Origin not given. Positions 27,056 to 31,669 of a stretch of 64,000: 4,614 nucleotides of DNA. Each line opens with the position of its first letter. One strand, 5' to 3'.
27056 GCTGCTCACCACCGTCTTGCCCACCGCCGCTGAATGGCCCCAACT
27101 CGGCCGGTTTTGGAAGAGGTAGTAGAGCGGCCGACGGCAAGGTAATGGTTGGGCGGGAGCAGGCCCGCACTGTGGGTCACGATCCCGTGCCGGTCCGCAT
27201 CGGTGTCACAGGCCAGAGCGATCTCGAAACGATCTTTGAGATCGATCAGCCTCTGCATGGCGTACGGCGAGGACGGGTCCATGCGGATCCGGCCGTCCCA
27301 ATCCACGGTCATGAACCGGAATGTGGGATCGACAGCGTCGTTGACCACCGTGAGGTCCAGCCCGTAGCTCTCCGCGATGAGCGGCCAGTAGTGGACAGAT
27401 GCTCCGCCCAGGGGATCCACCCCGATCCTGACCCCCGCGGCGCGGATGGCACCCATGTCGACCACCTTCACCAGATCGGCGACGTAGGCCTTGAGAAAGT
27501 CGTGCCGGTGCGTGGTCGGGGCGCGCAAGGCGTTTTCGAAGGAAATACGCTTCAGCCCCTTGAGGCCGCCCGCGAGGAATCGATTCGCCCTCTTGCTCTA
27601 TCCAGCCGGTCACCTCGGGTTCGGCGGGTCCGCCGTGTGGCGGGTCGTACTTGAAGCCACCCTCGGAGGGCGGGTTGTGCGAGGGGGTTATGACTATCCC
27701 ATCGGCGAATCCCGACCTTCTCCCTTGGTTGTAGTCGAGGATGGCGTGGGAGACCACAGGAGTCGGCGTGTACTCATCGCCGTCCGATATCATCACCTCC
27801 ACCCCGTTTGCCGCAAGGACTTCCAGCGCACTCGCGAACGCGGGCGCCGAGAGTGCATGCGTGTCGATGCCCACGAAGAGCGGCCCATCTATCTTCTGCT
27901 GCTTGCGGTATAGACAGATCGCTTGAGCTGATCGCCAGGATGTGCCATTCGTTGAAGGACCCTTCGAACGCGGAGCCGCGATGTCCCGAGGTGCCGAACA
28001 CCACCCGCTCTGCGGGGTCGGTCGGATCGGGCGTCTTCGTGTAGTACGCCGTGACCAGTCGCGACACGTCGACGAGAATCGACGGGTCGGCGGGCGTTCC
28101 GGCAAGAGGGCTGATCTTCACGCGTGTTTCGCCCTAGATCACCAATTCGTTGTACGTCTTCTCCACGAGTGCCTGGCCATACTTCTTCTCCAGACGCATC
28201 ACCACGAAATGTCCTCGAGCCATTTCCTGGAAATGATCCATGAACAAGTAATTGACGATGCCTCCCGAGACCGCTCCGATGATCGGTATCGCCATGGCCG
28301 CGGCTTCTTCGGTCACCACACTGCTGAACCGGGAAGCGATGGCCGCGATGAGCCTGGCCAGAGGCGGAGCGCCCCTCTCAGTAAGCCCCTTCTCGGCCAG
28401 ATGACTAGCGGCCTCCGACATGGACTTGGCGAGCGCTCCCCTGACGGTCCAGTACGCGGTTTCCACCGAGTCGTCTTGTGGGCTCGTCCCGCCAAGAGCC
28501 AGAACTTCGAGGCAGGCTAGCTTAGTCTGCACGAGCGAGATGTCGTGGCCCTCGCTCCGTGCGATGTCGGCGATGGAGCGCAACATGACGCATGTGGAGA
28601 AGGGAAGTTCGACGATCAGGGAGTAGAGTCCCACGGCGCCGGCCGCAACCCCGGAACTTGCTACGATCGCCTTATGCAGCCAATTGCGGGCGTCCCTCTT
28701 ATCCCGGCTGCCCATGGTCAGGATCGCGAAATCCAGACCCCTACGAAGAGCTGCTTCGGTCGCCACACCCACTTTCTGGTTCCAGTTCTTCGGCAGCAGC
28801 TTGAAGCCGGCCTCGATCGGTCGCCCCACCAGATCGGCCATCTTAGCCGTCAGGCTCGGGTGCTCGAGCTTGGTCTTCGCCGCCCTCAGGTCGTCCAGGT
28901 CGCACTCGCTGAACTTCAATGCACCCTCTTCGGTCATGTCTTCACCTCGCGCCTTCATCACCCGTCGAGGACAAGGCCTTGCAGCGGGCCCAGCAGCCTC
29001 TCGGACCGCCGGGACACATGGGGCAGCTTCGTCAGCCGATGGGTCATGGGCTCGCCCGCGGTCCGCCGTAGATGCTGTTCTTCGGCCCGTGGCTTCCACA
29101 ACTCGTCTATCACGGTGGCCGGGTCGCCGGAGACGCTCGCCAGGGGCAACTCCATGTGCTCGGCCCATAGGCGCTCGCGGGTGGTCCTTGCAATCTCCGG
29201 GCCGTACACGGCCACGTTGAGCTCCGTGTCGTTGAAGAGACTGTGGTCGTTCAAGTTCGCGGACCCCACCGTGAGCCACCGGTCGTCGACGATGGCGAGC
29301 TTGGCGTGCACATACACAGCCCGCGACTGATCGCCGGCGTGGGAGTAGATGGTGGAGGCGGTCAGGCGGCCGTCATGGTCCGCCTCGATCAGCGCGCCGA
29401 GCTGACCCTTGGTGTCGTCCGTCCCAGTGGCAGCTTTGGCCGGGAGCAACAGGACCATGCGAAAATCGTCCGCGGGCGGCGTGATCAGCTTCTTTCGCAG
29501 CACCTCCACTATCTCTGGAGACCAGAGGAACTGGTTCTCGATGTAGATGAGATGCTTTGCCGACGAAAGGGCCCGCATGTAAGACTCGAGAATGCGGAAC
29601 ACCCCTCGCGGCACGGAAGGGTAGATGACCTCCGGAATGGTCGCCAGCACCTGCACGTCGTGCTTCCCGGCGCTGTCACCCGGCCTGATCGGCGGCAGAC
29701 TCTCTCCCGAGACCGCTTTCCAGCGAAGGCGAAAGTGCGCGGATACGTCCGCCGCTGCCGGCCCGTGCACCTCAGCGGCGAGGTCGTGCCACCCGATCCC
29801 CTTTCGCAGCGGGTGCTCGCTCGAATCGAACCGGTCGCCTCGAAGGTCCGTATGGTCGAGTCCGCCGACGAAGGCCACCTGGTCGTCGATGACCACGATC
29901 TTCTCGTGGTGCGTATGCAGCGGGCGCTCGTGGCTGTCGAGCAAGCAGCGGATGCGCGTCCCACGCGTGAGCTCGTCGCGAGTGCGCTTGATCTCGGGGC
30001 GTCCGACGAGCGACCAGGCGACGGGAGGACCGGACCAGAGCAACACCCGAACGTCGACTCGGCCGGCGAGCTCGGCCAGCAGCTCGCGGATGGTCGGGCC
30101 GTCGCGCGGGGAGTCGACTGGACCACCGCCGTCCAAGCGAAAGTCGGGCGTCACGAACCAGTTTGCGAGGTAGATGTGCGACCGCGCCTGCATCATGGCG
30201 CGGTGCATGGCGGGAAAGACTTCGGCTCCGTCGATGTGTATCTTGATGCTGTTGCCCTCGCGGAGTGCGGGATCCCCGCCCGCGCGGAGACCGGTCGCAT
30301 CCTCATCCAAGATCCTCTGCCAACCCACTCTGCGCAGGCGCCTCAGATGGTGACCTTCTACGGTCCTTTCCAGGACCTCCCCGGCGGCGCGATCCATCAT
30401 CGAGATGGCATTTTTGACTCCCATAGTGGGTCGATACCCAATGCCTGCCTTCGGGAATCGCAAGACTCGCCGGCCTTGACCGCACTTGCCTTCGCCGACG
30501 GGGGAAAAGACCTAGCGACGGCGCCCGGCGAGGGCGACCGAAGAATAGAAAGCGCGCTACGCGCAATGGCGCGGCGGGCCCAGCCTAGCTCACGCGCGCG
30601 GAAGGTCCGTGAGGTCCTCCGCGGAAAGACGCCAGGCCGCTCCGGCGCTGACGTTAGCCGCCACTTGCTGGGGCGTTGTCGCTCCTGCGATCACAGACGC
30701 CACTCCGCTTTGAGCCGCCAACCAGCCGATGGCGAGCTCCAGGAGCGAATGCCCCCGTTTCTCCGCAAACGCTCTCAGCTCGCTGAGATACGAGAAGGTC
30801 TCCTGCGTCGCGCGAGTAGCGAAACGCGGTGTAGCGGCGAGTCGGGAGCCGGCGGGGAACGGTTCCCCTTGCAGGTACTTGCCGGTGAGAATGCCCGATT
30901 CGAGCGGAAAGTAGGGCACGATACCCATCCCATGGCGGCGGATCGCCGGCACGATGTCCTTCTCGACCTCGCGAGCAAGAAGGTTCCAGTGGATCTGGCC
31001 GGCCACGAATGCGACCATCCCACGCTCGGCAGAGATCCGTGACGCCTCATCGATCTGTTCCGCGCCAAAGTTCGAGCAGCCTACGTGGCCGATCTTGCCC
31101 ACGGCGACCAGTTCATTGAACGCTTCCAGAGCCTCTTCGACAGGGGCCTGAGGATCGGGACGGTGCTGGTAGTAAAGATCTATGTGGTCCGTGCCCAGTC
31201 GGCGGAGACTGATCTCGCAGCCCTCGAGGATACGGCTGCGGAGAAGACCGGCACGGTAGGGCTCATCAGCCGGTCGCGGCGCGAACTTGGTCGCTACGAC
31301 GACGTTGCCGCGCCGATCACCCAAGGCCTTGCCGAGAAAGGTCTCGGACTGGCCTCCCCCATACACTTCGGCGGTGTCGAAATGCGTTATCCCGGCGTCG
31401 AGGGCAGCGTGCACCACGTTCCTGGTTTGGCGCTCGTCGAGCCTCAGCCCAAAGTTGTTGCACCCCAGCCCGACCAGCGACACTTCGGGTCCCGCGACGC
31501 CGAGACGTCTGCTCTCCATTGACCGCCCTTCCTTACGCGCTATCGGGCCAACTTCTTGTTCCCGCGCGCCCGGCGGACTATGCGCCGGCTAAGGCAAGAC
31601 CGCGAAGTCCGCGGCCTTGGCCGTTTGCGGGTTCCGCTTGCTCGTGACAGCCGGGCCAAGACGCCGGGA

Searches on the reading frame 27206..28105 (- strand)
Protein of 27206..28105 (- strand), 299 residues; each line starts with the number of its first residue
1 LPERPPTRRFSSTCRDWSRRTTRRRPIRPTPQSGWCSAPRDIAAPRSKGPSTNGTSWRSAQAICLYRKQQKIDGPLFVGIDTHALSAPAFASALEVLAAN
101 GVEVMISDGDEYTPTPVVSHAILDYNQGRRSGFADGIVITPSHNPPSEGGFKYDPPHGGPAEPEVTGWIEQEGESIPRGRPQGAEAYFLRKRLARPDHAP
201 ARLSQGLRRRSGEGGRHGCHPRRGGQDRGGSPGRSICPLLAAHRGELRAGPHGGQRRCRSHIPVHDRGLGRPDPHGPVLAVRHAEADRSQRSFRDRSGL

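Call 27: search_protein_families(library=pfam, proteins=[window:27206-28105:-], max_evalue=0.001)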
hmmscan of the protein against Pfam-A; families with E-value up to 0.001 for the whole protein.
window:27206-28105:- (299 aa): 1 family
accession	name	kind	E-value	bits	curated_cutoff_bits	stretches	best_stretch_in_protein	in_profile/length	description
PF02878.22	PGM_PMM_I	-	1.6e-23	83.4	22.5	1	55-174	22-132/138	Phosphoglucomutase/phosphomannomutase, alpha/beta/alpha domain I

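Call 42: search_protein_representatives(protein=window:27206-28105:-)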
Query: 299 residues. Proteins with E-value up to 0.001 (for the whole library): 2489; up to 1e-10: 1217; up to 1e-30: 225. The best 150 are listed.
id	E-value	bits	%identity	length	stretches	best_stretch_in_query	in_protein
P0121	1.9e-65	237.9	52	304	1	60-296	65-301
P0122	3.2e-65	237.1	59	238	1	78-282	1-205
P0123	7.0e-64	232.8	55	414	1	60-297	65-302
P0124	8.8e-63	229.1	62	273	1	60-254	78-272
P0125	1.2e-62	228.7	60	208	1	60-254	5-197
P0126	2.6e-62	227.6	51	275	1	23-279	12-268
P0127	9.4e-61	222.5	52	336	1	27-296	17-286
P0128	1.9e-60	221.5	59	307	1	3-191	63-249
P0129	3.1e-58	214.2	54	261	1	60-296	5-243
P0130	2.9e-56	207.7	62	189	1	26-179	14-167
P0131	5.0e-55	203.7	50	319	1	59-284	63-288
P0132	7.7e-55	203.0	69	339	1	60-193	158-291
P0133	3.4e-54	200.9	53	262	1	54-255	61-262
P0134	1.1e-52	196.0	53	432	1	60-288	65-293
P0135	1.1e-52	195.9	65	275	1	60-196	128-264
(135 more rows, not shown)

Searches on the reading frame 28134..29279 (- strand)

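Call 27: search_protein_families(library=pfam, proteins=[window:28134-29279:-], max_evalue=0.001)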
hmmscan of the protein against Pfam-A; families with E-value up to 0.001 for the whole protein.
window:28134-29279:- (381 aa): 1 family
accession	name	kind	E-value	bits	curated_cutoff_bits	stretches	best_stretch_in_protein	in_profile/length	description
PF12787.12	EcsC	-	3e-24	86.4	30.4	1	198-358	90-235/240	EcsC protein family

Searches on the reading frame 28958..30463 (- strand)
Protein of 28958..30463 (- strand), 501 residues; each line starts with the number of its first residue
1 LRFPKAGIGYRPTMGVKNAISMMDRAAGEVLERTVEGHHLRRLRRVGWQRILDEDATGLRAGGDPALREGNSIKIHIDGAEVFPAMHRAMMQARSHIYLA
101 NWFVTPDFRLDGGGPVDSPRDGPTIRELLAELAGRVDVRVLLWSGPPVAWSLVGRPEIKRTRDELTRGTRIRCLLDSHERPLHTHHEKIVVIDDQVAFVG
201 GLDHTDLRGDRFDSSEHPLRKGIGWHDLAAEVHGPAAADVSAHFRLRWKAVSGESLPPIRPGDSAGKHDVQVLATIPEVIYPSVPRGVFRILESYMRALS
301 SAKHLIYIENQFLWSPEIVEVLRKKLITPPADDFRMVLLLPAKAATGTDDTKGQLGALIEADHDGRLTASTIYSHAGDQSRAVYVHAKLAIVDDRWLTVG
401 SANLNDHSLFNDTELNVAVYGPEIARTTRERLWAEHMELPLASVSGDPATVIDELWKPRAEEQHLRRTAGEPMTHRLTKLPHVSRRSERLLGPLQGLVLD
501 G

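Call 27: search_protein_families(library=pfam, proteins=[window:28958-30463:-], max_evalue=0.001)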
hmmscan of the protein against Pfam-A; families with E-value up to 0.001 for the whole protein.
window:28958-30463:- (501 aa): 2 families
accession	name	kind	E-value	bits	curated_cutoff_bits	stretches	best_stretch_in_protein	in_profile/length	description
PF13091.12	PLDc_2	-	1.3e-16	61.1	27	1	297-431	3-127/132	PLD-like domain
PF00614.28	PLDc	-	5.9e-12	45.5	21.9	2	184-203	4-23/28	Phospholipase D Active site motif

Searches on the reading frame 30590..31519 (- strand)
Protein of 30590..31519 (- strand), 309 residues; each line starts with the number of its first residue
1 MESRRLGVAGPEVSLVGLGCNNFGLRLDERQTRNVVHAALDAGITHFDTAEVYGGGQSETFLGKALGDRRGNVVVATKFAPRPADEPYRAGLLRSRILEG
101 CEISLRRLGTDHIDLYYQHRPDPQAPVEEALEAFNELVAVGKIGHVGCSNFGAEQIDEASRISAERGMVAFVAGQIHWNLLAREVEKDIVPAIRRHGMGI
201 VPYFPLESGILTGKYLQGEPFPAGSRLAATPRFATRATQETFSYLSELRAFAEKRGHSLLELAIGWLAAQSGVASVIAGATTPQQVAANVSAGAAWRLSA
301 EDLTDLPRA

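Call 36: search_protein_families(library=pfam, proteins=[window:30590-31519:-], max_evalue=0.001)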
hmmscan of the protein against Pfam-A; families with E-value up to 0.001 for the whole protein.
window:30590-31519:- (309 aa): 1 family
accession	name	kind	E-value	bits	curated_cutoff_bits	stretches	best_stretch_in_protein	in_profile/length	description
PF00248.27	Aldo_ket_red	-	3.3e-71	240.2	24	1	16-306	2-286/291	Aldo/keto reductase family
